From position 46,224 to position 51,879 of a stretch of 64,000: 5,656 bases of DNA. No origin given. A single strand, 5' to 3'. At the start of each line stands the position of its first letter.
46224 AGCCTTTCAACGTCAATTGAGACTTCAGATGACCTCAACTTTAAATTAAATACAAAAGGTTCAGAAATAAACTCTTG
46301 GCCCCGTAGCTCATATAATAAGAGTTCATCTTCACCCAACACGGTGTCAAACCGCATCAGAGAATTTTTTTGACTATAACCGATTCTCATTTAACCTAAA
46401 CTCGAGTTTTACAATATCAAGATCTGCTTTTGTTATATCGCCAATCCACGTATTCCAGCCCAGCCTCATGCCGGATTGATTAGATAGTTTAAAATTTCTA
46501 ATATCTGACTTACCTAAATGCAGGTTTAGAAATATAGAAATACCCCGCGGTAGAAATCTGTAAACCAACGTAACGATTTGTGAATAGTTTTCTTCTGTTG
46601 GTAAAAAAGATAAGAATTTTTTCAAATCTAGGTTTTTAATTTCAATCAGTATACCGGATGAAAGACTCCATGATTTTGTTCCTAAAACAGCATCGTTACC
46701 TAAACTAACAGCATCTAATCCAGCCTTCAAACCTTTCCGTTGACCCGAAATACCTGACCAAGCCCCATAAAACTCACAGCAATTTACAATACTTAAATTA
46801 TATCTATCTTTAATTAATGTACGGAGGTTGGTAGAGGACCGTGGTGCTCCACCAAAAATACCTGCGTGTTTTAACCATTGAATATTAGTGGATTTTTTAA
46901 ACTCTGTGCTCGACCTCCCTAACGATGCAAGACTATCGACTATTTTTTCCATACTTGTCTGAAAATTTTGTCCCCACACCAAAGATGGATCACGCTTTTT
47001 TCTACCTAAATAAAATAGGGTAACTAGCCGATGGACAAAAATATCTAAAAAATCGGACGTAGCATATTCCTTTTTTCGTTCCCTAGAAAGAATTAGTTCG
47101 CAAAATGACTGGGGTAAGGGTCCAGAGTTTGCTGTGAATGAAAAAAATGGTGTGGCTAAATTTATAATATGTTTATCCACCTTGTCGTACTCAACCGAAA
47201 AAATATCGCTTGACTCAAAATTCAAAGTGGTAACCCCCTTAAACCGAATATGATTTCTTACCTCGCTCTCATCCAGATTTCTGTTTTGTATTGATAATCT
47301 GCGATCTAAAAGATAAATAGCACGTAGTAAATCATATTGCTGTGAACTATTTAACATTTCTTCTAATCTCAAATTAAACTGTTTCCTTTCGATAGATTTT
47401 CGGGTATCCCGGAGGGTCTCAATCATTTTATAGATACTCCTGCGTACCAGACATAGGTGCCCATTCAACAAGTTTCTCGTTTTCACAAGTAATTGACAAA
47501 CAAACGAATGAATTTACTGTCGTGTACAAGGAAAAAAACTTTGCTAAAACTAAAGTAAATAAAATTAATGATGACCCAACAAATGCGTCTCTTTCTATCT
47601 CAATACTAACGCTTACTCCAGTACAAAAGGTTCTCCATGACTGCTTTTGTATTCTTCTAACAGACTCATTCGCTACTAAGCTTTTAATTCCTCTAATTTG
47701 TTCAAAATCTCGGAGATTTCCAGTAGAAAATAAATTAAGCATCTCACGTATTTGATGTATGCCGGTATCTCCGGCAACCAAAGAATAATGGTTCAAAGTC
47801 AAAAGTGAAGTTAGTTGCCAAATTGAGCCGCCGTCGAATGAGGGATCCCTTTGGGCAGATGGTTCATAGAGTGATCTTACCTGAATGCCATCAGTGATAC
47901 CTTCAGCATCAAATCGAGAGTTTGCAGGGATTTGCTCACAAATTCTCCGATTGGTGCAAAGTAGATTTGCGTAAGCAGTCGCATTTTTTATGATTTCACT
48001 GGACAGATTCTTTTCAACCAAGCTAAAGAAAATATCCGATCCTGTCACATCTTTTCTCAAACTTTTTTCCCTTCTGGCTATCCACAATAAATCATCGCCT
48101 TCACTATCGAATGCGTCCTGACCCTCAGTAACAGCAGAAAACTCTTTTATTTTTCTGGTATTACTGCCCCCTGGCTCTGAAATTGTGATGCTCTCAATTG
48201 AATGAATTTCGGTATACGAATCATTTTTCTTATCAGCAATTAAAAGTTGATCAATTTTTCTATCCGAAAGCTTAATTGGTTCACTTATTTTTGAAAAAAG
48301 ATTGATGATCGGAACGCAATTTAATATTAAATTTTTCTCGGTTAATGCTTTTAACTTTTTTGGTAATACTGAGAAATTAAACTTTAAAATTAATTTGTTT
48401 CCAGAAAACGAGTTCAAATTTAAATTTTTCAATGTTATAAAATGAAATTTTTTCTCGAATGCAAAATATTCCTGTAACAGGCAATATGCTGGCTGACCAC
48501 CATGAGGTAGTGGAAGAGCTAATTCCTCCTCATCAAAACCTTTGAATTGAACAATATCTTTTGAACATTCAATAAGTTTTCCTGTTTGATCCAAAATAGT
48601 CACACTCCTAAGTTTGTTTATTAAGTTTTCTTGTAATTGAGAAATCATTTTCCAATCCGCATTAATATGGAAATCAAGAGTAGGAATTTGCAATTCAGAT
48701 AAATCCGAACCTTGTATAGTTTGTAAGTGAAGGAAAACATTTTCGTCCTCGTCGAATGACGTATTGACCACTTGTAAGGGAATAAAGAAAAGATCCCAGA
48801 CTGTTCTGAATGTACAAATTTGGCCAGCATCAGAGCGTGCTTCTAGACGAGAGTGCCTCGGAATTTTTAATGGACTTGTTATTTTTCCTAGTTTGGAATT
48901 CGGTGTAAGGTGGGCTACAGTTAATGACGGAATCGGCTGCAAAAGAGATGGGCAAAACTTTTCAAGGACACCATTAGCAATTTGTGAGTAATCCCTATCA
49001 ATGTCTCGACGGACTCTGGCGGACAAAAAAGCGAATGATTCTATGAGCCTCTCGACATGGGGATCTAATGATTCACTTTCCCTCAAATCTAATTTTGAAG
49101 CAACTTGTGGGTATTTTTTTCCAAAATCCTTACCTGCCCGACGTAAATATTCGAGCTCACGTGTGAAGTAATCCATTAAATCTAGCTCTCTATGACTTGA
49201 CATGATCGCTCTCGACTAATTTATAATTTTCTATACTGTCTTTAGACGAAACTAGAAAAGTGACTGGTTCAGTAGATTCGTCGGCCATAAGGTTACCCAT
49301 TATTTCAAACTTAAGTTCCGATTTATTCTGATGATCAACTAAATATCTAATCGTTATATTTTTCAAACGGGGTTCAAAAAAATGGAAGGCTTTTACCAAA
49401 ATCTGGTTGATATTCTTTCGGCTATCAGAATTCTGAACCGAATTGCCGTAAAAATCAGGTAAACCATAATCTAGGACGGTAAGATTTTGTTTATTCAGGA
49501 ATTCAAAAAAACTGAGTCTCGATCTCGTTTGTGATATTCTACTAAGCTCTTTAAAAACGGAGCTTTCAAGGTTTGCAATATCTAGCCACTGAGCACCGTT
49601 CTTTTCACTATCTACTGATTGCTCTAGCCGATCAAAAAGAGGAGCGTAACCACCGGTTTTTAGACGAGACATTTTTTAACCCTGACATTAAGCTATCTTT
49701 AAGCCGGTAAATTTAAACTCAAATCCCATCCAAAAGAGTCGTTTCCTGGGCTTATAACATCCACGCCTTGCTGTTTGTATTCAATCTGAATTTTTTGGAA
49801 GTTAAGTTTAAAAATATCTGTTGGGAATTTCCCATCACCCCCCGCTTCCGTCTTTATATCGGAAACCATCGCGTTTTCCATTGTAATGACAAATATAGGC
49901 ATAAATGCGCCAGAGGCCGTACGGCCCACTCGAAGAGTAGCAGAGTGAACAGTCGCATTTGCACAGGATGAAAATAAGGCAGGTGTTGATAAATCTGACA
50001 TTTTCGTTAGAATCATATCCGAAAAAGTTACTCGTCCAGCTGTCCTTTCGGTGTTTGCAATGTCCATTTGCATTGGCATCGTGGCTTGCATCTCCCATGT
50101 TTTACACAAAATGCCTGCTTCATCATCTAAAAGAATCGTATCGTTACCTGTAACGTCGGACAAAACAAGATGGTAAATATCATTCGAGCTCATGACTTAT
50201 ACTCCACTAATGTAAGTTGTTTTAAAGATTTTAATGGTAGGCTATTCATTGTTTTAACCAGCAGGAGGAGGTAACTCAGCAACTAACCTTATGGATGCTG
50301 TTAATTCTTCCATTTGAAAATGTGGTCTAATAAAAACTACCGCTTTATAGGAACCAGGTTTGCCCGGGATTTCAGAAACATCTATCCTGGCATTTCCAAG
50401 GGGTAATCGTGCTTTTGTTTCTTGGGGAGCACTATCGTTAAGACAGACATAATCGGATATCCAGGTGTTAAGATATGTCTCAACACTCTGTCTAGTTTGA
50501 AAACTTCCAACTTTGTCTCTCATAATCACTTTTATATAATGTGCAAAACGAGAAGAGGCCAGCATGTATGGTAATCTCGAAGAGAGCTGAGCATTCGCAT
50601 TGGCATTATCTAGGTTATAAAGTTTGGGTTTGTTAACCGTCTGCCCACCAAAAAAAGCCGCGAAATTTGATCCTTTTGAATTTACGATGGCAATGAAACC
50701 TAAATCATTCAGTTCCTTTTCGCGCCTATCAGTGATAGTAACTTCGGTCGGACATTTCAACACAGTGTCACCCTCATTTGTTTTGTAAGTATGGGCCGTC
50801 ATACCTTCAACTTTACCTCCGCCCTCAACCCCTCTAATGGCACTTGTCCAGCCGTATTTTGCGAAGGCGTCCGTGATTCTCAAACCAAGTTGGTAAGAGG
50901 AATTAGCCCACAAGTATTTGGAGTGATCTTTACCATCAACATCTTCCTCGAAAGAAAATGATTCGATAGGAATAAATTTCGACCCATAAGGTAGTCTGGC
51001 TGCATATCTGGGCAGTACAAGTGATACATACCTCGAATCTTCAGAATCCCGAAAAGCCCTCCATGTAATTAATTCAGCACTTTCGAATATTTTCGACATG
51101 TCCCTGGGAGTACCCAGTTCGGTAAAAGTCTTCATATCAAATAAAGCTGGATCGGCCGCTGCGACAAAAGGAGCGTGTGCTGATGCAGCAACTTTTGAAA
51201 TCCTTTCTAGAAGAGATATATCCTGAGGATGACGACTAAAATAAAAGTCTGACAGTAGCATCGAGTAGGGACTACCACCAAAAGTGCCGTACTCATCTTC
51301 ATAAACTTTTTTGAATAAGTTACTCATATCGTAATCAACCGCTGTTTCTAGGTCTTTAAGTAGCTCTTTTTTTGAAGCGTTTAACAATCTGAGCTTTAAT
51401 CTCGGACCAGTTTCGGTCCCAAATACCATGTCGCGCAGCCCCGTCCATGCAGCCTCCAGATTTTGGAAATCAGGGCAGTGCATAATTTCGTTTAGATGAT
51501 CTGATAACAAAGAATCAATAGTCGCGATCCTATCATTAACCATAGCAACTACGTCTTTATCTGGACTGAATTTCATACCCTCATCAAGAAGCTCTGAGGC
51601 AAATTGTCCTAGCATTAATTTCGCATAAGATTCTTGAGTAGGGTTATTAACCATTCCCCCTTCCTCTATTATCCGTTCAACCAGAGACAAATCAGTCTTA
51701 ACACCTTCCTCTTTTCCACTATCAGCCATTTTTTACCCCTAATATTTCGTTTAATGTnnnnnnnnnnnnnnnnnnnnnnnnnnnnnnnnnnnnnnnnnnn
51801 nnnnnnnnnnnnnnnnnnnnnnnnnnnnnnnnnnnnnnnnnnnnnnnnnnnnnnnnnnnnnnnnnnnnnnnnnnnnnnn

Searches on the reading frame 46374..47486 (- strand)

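Call 7: search_protein_families(library=pfam, proteins=[window:46374-47486:-], max_evalue=0.001)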
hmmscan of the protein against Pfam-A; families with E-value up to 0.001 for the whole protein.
window:46374-47486:- (370 aa): 1 family
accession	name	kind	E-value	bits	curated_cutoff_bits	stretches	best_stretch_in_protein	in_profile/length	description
PF06996.16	T6SS_TssG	-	2.3e-57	195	24.6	1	49-349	3-304/304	Type VI secretion, TssG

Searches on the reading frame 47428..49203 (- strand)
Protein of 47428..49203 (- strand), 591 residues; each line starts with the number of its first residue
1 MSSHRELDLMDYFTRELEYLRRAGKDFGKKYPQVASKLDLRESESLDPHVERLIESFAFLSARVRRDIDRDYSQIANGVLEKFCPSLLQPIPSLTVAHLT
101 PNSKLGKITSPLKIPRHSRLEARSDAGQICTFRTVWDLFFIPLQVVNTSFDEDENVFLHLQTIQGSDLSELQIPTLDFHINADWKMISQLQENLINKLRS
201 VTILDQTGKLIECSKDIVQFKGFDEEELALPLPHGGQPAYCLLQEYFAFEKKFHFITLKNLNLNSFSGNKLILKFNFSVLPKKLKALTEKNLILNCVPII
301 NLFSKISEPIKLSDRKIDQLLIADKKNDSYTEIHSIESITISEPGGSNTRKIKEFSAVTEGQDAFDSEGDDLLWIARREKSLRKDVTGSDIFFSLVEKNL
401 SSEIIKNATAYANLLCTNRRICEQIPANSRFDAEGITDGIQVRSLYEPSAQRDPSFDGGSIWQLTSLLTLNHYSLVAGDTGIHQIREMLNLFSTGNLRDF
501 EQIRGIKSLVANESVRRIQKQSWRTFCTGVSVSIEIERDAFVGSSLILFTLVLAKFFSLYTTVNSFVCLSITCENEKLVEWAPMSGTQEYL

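Call 7: search_protein_families(library=pfam, proteins=[window:47428-49203:-], max_evalue=0.001)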
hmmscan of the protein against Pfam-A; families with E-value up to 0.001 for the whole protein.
window:47428-49203:- (591 aa): 1 family
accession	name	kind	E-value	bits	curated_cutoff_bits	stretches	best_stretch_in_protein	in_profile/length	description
PF05947.17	T6SS_TssF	-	2.5e-146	489.2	25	1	8-588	4-608/608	Type VI secretion system, TssF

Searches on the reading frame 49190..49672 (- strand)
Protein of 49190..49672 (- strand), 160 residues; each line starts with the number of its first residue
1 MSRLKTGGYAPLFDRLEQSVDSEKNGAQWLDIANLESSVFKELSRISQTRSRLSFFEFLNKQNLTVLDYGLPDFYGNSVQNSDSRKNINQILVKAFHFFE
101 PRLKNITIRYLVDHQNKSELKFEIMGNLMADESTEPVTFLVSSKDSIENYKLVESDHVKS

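Call 7: search_protein_families(library=pfam, proteins=[window:49190-49672:-], max_evalue=0.001)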
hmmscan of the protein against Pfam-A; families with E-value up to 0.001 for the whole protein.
window:49190-49672:- (160 aa): 1 family
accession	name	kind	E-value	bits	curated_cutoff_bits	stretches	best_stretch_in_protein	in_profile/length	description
PF04965.19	GPW_gp25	-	6.2e-09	36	27.2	1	59-131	18-94/96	Baseplate wedge protein gp25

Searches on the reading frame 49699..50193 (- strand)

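Call 7: search_protein_families(library=pfam, proteins=[window:49699-50193:-], max_evalue=0.001)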
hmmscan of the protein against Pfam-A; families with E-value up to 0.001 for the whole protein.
window:49699-50193:- (164 aa): 1 family
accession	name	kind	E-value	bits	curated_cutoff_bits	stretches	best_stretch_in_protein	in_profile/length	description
PF05638.18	T6SS_HCP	-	8.9e-21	75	23.5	1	12-139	5-129/129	Type VI secretion system effector, Hcp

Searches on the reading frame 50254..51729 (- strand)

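Call 8: search_protein_families(library=pfam, proteins=[window:50254-51729:-], max_evalue=0.001)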
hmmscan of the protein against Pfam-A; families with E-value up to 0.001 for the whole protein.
window:50254-51729:- (491 aa): 2 families
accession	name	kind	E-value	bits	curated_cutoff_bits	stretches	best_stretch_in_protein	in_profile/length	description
PF05943.17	VipB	-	4.6e-123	410.5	27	1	66-365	2-300/301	EvpB/VC_A0108, tail sheath N-terminal domain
PF18945.5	VipB_2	-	1.7e-44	151.1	27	1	376-486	2-112/112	EvpB/VC_A0108, tail sheath gpW/gp25-like domain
